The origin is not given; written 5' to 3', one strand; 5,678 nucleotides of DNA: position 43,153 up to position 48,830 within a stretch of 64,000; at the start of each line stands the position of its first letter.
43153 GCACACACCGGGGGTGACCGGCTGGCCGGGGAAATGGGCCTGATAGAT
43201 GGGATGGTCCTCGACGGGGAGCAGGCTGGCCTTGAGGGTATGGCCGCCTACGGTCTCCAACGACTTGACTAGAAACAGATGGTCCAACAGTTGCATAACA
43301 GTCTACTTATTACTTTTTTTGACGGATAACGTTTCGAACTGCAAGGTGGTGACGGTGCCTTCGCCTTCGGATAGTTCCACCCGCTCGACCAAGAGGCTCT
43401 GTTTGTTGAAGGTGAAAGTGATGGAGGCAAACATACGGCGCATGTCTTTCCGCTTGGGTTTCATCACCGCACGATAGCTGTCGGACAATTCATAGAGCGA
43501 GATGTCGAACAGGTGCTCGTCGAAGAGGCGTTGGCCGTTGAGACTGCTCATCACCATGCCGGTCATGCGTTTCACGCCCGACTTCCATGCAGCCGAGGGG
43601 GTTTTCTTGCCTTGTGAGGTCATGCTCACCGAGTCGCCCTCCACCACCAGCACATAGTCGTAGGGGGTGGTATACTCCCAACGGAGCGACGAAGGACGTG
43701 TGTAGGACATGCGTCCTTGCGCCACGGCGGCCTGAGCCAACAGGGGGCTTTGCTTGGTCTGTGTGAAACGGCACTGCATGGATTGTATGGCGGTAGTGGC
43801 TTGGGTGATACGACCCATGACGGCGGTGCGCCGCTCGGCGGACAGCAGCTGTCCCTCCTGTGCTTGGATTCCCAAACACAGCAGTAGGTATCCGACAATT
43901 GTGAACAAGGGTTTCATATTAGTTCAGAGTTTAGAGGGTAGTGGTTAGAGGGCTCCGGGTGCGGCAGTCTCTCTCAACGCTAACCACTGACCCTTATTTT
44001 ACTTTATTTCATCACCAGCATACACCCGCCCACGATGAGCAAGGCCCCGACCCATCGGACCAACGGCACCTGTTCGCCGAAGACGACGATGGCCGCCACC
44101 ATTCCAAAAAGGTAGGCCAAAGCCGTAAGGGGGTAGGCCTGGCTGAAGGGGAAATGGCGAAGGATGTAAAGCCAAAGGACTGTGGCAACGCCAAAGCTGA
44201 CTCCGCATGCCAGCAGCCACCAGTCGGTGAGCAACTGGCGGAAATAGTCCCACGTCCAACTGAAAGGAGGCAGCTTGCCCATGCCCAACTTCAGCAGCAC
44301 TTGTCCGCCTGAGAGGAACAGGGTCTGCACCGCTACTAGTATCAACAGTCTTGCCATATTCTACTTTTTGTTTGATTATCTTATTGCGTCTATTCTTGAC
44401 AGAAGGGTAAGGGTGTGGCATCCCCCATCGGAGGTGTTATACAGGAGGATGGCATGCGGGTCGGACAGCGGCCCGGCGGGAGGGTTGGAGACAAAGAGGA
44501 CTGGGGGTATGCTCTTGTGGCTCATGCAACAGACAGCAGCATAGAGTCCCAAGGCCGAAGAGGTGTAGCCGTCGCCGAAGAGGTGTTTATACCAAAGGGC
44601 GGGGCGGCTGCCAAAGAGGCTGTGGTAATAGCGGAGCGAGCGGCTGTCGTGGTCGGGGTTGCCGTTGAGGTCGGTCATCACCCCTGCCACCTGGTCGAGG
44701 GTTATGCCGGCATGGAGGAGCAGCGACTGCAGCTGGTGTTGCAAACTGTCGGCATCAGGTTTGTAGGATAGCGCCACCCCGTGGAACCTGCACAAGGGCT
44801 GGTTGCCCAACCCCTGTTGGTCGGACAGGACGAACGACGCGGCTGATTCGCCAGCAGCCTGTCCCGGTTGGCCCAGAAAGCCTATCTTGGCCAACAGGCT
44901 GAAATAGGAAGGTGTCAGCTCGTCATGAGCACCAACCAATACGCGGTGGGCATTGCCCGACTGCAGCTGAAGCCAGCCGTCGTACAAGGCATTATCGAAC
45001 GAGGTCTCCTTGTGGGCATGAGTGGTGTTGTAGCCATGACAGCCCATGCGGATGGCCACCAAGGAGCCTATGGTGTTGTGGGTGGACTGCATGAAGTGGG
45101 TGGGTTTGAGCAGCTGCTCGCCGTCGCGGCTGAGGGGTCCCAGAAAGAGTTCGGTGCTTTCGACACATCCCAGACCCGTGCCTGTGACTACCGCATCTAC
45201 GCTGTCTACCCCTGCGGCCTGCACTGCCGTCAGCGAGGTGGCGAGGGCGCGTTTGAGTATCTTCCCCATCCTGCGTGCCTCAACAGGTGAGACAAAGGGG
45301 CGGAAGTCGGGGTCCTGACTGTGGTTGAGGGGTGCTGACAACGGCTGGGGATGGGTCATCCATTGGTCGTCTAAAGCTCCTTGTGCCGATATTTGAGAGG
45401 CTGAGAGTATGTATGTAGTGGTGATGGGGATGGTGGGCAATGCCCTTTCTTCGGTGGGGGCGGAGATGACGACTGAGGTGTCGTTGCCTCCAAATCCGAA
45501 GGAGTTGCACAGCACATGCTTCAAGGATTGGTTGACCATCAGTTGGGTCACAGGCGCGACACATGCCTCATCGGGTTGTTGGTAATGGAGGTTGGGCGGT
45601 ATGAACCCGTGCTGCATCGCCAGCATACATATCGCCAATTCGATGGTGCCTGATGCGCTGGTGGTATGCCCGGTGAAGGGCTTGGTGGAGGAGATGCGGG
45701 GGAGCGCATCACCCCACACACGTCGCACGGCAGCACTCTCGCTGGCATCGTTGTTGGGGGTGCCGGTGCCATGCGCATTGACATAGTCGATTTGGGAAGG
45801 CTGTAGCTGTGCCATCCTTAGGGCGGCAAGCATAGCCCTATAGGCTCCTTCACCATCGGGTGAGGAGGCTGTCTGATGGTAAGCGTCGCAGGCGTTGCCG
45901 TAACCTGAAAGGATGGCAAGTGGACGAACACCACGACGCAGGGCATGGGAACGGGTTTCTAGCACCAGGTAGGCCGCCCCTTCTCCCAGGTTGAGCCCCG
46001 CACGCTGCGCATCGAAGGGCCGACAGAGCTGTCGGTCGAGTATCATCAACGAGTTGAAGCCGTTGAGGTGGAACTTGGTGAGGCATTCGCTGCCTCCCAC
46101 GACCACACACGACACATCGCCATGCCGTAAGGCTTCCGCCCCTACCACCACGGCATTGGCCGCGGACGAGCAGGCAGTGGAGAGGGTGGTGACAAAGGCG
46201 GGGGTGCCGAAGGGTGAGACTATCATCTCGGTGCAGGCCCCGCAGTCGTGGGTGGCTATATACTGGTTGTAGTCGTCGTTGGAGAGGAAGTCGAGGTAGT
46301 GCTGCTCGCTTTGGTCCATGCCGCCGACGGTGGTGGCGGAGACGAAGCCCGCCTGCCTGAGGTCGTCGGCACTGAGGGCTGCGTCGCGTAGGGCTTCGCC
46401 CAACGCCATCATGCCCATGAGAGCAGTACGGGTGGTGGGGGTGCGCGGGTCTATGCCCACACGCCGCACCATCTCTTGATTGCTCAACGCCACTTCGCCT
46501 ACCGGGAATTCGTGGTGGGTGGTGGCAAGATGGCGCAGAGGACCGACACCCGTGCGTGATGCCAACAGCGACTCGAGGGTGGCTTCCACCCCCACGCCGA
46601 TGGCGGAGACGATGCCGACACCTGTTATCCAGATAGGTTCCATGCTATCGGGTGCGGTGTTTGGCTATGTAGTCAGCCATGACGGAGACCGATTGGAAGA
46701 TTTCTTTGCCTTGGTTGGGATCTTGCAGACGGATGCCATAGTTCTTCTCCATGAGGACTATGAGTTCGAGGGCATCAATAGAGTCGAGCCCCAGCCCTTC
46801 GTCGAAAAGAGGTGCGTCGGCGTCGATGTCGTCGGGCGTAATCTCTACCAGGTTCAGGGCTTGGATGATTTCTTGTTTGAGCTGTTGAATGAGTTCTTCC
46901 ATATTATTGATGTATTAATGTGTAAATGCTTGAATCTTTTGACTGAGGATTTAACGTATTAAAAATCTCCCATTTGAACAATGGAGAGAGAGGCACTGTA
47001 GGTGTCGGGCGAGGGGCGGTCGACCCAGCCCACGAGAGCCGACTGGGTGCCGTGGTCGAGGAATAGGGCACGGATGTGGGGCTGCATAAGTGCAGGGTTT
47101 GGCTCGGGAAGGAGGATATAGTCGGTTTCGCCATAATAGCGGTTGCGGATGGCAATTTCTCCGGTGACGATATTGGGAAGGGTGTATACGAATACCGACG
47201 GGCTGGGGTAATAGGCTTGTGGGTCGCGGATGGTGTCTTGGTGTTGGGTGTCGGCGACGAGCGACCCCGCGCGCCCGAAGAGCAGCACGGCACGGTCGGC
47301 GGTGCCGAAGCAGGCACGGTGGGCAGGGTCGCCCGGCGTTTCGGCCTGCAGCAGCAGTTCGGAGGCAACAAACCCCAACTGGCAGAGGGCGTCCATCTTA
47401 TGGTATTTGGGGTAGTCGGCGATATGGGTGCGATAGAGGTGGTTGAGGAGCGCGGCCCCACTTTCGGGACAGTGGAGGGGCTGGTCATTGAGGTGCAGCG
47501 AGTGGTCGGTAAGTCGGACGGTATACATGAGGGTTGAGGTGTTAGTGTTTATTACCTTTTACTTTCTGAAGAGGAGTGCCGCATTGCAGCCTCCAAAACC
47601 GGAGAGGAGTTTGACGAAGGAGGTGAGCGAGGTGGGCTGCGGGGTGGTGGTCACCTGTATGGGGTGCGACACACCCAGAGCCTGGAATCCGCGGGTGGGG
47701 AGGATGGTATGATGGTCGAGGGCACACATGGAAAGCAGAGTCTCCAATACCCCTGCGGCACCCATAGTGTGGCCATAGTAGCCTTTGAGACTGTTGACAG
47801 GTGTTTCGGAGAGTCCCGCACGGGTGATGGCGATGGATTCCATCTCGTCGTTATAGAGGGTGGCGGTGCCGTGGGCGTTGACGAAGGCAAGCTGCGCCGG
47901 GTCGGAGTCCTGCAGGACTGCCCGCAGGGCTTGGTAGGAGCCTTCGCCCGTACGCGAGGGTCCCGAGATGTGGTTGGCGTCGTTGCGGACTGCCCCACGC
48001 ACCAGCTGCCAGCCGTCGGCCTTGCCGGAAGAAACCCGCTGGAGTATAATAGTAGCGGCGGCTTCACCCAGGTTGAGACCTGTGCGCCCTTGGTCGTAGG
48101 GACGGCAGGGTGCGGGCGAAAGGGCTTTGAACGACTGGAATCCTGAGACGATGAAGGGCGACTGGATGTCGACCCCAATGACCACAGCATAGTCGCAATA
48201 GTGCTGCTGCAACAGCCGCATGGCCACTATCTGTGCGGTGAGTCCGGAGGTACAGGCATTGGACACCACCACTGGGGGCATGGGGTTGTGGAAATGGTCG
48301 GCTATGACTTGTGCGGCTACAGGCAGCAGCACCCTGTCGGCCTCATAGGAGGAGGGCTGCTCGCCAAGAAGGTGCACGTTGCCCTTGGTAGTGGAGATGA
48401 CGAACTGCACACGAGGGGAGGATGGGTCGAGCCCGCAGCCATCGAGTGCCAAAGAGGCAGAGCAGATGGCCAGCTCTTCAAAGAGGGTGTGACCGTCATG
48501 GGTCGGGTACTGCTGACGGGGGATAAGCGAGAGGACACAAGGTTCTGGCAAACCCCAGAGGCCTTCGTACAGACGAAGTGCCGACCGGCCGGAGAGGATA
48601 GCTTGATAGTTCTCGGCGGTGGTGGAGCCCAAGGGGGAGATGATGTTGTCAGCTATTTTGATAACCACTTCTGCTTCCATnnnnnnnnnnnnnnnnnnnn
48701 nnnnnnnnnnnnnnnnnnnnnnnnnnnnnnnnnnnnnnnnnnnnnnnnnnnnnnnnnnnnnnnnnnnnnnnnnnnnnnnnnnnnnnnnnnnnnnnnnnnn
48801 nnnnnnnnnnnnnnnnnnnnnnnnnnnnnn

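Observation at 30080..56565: ~26-kb co-directional aryl-polyene/flexirubin-type type II PKS locus without dialkylresorcinol genes and with non-canonical additions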

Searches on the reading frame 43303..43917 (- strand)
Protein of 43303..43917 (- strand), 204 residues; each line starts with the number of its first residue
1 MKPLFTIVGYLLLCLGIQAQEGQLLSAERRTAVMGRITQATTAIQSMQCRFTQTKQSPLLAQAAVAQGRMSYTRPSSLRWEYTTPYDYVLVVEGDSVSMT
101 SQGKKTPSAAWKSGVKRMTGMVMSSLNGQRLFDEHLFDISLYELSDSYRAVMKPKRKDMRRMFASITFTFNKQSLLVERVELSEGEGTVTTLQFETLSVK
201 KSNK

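Call 5: search_protein_families(library=pfam, proteins=[window:43303-43917:-], max_evalue=0.01)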
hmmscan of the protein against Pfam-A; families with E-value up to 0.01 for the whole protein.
window:43303-43917:- (204 aa): 1 family
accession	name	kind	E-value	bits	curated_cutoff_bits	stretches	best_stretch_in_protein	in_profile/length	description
PF03548.22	LolA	-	5.2e-18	65.8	23.6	1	44-198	3-152/165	Outer membrane lipoprotein carrier protein LolA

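Call 11: search_protein_families(library=ncbifam, proteins=[window:43303-43917:-], max_evalue=0.001)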
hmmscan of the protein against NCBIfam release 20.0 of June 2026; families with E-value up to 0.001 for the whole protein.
window:43303-43917:- (204 aa): 3 families
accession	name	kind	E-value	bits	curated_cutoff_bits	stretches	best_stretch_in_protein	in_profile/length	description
NF053544.1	LolA2_flexi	equivalog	8.7e-44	149.4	125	1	4-196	4-194/208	flexirubin biosynthesis/transport protein LolA2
TIGR00547.2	lolA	equivalog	2.6e-16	59.7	112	1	33-201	20-182/202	outer membrane lipoprotein periplasmic chaperone LolA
NF000661.0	PRK00031.1-3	equivalog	1e-07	31.6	255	1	34-97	39-107/225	outer membrane lipoprotein chaperone LolA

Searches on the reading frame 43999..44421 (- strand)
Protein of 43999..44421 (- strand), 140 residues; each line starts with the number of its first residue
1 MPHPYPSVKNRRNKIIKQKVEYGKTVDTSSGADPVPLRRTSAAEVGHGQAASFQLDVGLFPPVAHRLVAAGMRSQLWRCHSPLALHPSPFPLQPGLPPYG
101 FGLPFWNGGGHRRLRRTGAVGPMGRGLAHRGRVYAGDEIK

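Call 5: search_protein_families(library=pfam, proteins=[window:43999-44421:-], max_evalue=0.01)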
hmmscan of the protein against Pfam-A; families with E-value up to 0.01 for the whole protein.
window:43999-44421:- (140 aa): 0 families

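Call 11: search_protein_families(library=ncbifam, proteins=[window:44004-44357:-], max_evalue=0.001)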
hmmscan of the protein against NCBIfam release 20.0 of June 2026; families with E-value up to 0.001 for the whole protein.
window:44004-44357:- (117 aa): 4 families
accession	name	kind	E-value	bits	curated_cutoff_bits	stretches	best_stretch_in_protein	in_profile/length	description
NF002816.2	PRK02971.1-2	equivalog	6e-13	49.3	99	1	12-116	7-117/120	4-amino-4-deoxy-L-arabinose-phosphoundecaprenol flippase subunit ArnF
NF011625.2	PRK15051.1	equivalog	1.1e-09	38.5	92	1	46-115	38-107/111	4-amino-4-deoxy-L-arabinose-phosphoundecaprenol flippase subunit ArnE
NF000023.1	qac_SMR_C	exception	0.00061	19.9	200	0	51-112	35-97/107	quaternary ammonium compound efflux SMR transporter QacC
TIGR03340.1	phn_DUF6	hypoth_equivalog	0.00067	19.4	288.15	1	46-115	63-133/281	phosphonate utilization associated putative membrane protein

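Call 43: search_protein_families(library=pfam, proteins=[window:44004-44357:-], max_evalue=10)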
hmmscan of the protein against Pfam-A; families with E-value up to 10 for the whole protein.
window:44004-44357:- (117 aa): 6 families
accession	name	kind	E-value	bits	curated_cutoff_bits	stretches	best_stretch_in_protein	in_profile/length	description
PF00892.27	EamA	-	4.9e-09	37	28.2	1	18-116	42-134/135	EamA-like transporter family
PF00893.25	Multi_Drug_Res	-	0.012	16.5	23.7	1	45-108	29-93/93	Small Multidrug Resistance protein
PF10639.15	TMEM234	-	0.012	16.1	30.1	1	40-115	36-112/113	Putative transmembrane family 234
PF03151.22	TPT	-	0.017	15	30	1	48-114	68-134/291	Triose-phosphate Transporter family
PF15088.11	NADH_dh_m_C1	-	0.09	12.8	27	1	47-68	14-34/49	NADH dehydrogenase [ubiquinone] 1 subunit C1, mitochondrial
PF12648.12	TcpE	-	0.73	10.8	29.9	1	61-109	10-56/100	TcpE family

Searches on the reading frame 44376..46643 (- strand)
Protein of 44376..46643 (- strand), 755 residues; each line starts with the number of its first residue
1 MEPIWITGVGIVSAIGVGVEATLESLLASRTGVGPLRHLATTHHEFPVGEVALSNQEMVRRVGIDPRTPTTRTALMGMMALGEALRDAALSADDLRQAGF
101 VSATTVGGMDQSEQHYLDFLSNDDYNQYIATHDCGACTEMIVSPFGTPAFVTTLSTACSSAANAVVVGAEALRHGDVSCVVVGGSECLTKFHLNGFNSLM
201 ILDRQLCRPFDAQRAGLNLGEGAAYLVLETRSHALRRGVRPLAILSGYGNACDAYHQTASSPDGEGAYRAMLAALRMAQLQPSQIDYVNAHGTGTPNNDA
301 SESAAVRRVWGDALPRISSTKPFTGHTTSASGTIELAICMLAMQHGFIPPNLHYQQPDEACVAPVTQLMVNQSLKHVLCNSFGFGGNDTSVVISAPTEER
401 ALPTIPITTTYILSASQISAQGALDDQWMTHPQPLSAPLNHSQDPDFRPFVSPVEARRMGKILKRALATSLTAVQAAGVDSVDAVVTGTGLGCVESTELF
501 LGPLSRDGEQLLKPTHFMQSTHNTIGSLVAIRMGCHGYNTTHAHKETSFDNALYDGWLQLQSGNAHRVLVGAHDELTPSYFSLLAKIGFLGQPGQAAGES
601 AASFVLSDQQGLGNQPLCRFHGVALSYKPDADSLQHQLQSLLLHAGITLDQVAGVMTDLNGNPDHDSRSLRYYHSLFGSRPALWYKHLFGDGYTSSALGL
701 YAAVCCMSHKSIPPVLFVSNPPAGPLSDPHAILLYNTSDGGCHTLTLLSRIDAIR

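Call 5: search_protein_families(library=pfam, proteins=[window:44376-46643:-], max_evalue=0.01)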
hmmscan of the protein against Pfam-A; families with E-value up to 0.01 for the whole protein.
window:44376-46643:- (755 aa): 4 families
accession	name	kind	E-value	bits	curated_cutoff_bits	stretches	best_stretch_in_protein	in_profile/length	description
PF02801.28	Ketoacyl-synt_C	-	9.2e-39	132.6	20.8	1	242-354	1-118/119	Beta-ketoacyl synthase, C-terminal domain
PF00109.32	ketoacyl-synt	-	7.4e-36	124.5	20.8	2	1-234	1-252/252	Beta-ketoacyl synthase, N-terminal domain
PF13723.12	Ketoacyl-synt_2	-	1e-11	45.3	25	1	428-586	4-151/223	Beta-ketoacyl synthase, N-terminal domain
PF00108.29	Thiolase_N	-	2.5e-05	24.2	26.4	1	148-190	75-117/260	Thiolase, N-terminal domain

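Call 10: search_protein_families(library=ncbifam, proteins=[window:44376-46643:-], max_evalue=0.001)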
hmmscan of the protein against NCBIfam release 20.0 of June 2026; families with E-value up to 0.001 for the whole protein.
window:44376-46643:- (755 aa): 23 families
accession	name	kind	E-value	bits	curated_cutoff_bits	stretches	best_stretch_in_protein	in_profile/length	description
TIGR03150.1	fabF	equivalog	1.2e-93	314.1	493.75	2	5-393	4-406/407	beta-ketoacyl-ACP synthase II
NF006618.0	PRK09185.1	subfamily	6.8e-93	311.8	407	1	1-395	2-392/394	beta-ketoacyl-ACP synthase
NF005589.0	PRK07314.1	subfamily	2.8e-89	299.7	387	2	4-393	6-409/413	beta-ketoacyl-ACP synthase II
NF004970.0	PRK06333.1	subfamily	1e-73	248.6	525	1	4-394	6-420/424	beta-ketoacyl-ACP synthase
NF005076.0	PRK06501.1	equivalog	9.1e-71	238.9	629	1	5-395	14-422/425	beta-ketoacyl-ACP synthase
NF006274.0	PRK08439.1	equivalog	8.1e-66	222.5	621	1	1-393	1-403/406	beta-ketoacyl-ACP synthase II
NF058662.1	cispenta_AmcF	equivalog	1.6e-65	221.5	325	1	4-394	2-368/369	cispentacin biosynthesis acyltransferase subunit AmcF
NF004618.0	PRK05952.1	equivalog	4.3e-65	220.1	455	1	4-394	4-381/384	beta-ketoacyl-ACP synthase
NF005490.0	PRK07103.1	equivalog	2.5e-63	214.6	445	1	2-394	4-411/414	polyketide beta-ketoacyl:acyl carrier protein synthase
NF006587.0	PRK09116.1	equivalog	2.1e-57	194.7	470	1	4-393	4-404/408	beta-ketoacyl-ACP synthase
NF005935.0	PRK07967.1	equivalog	1.7e-53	182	630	1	2-394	2-402/406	beta-ketoacyl-ACP synthase I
NF005916.1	PRK07910.1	equivalog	5.9e-51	173.7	560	1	4-393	14-415/418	KasA/KasB family beta-ketoacyl-ACP synthase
NF006434.0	PRK08722.1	equivalog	9e-51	173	759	1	5-393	7-411/414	beta-ketoacyl-ACP synthase II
NF045894.1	PKS_plus_SDR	equivalog_domain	2.8e-33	114.7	1740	1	151-360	166-382/1515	type I polyketide synthase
NF041183.1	Pks2_ls1_myc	equivalog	9.6e-31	105.6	2400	1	152-374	167-392/2086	sulfolipid-1 biosynthesis phthioceranic/hydroxyphthioceranic acid synthase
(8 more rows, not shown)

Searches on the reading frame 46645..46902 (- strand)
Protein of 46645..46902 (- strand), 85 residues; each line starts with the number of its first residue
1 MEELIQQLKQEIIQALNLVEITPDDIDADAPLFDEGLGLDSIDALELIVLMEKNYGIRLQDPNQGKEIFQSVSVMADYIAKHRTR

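Call 5: search_protein_families(library=pfam, proteins=[window:46645-46902:-], max_evalue=0.01)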
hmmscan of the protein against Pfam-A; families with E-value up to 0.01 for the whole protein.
window:46645-46902:- (85 aa): 1 family
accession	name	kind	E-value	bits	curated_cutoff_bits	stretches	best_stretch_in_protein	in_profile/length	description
PF00550.31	PP-binding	-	4.1e-10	40.2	20.8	1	7-77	2-65/67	Phosphopantetheine attachment site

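Call 10: search_protein_families(library=ncbifam, proteins=[window:46645-46902:-], max_evalue=0.001)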
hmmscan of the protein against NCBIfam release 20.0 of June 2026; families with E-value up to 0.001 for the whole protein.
window:46645-46902:- (85 aa): 14 families
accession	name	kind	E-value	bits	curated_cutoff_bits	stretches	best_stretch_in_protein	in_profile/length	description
NF006617.0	PRK09184.1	subfamily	5e-25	87.4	70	1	2-85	12-96/96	phosphopantetheine-binding protein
NF058660.1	cispen_ACP_AmcB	equivalog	1e-09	38.4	80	1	10-83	7-79/80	cispentacin biosynthesis acyl carrier protein AmcB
TIGR00517.1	acyl_carrier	equivalog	1.1e-09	38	70.45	1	3-82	3-76/77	acyl carrier protein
NF003757.0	PRK05350.1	equivalog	2.8e-09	37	65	1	9-77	8-71/83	acyl carrier protein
NF052616.1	ACP_for_OlsHI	equivalog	5.4e-08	33.1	130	1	1-83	1-81/83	ornithine lipid biosynthesis acyl carrier protein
NF002148.0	PRK00982.1-2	subfamily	9.3e-08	31.8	71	1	2-82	3-77/79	acyl carrier protein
NF005480.0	PRK07081.1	equivalog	1.4e-07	31.4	72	1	11-81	7-75/83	acyl carrier protein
NF002151.0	PRK00982.1-5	equivalog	1.7e-07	31.3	92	1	1-82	1-76/78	acyl carrier protein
NF002149.0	PRK00982.1-3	equivalog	4.1e-07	29.9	106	1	1-83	1-77/78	acyl carrier protein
NF002150.0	PRK00982.1-4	subfamily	1.5e-06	28.3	66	1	4-83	6-79/80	acyl carrier protein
NF005798.0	PRK07639.1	equivalog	3.1e-06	27.5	100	1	2-82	4-81/91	petrobactin biosynthesis protein AsbD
NF003464.0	PRK05087.1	equivalog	3.4e-05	23.8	68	1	7-59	2-54/78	D-alanine--poly(phosphoribitol) ligase subunit DltC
NF002147.0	PRK00982.1-1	equivalog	5.3e-05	23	84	1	3-83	7-81/83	acyl carrier protein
NF009104.0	PRK12449.1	equivalog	0.00015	21.7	70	1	33-83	31-79/80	acyl carrier protein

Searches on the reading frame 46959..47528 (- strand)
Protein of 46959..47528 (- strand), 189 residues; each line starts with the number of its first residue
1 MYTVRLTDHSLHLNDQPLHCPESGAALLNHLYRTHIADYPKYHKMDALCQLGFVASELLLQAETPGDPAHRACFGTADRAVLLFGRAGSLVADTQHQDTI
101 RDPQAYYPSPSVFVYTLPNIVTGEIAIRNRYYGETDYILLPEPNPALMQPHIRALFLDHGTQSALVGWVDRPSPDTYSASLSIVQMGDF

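Call 5: search_protein_families(library=pfam, proteins=[window:46959-47528:-], max_evalue=0.01)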
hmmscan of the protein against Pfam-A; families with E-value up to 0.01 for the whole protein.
window:46959-47528:- (189 aa): 0 families

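Call 8: search_protein_families(library=ncbifam, proteins=[window:46959-47528:-], max_evalue=0.01)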
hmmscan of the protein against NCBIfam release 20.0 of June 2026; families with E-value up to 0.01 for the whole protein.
window:46959-47528:- (189 aa): 0 families

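Call 43: search_protein_families(library=pfam, proteins=[window:46959-47528:-], max_evalue=10)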
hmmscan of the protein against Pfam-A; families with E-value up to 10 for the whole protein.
window:46959-47528:- (189 aa): 0 families

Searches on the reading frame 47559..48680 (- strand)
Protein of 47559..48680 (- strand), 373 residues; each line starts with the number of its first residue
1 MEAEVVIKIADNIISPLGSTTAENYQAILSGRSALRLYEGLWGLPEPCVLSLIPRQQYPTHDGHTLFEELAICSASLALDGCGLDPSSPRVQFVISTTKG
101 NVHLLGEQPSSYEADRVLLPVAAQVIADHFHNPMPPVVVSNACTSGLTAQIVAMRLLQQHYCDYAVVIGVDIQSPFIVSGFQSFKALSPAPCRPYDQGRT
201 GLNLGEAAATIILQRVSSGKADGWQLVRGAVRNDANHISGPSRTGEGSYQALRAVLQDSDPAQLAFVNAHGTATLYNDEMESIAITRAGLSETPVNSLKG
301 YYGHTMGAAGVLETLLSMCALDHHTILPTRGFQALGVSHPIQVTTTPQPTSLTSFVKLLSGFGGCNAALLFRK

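Call 5: search_protein_families(library=pfam, proteins=[window:47559-48680:-], max_evalue=0.01)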
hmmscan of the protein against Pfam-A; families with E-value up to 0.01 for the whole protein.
window:47559-48680:- (373 aa): 2 families
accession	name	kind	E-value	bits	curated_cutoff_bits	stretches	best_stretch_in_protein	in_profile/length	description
PF02801.28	Ketoacyl-synt_C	-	9.4e-20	71.2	20.8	1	230-332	8-118/119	Beta-ketoacyl synthase, C-terminal domain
PF00109.32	ketoacyl-synt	-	2.6e-16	60.4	20.8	1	70-217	92-250/252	Beta-ketoacyl synthase, N-terminal domain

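Call 10: search_protein_families(library=ncbifam, proteins=[window:47559-48680:-], max_evalue=0.001)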
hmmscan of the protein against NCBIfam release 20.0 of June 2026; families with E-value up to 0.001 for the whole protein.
window:47559-48680:- (373 aa): 19 families
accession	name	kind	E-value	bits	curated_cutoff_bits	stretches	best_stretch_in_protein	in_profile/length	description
NF006618.0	PRK09185.1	subfamily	2.9e-56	191.2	407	1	106-372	124-391/394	beta-ketoacyl-ACP synthase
NF058662.1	cispenta_AmcF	equivalog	2.3e-44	151.9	325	1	15-372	11-368/369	cispentacin biosynthesis acyltransferase subunit AmcF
TIGR03150.1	fabF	equivalog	1.1e-43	149.5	493.75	1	122-372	140-407/407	beta-ketoacyl-ACP synthase II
NF004618.0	PRK05952.1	equivalog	1.7e-43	149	455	1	12-371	10-380/384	beta-ketoacyl-ACP synthase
NF005589.0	PRK07314.1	subfamily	1.4e-41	142.6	387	1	126-373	147-411/413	beta-ketoacyl-ACP synthase II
NF004970.0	PRK06333.1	subfamily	1.4e-32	113.1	525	1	114-373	144-421/424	beta-ketoacyl-ACP synthase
NF005490.0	PRK07103.1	equivalog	2.9e-31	109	445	1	137-373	163-412/414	polyketide beta-ketoacyl:acyl carrier protein synthase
NF006274.0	PRK08439.1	equivalog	3.5e-31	108.4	621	1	134-373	153-405/406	beta-ketoacyl-ACP synthase II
NF005076.0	PRK06501.1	equivalog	1.1e-28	100.3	629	1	114-371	146-420/425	beta-ketoacyl-ACP synthase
NF006587.0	PRK09116.1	equivalog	1.2e-25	90.1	470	1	140-372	161-405/408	beta-ketoacyl-ACP synthase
NF005916.1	PRK07910.1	equivalog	1.6e-24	86.6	560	1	140-371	168-415/418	KasA/KasB family beta-ketoacyl-ACP synthase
NF006434.0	PRK08722.1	equivalog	1.8e-24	86.4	759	1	135-373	156-413/414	beta-ketoacyl-ACP synthase II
NF041183.1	Pks2_ls1_myc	equivalog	2e-17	61.4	2400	1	129-335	159-375/2086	sulfolipid-1 biosynthesis phthioceranic/hydroxyphthioceranic acid synthase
NF045894.1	PKS_plus_SDR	equivalog_domain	1.3e-16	59.4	1740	1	135-327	165-371/1515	type I polyketide synthase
NF005935.0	PRK07967.1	equivalog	2.3e-16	59.7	630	1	191-373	217-403/406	beta-ketoacyl-ACP synthase I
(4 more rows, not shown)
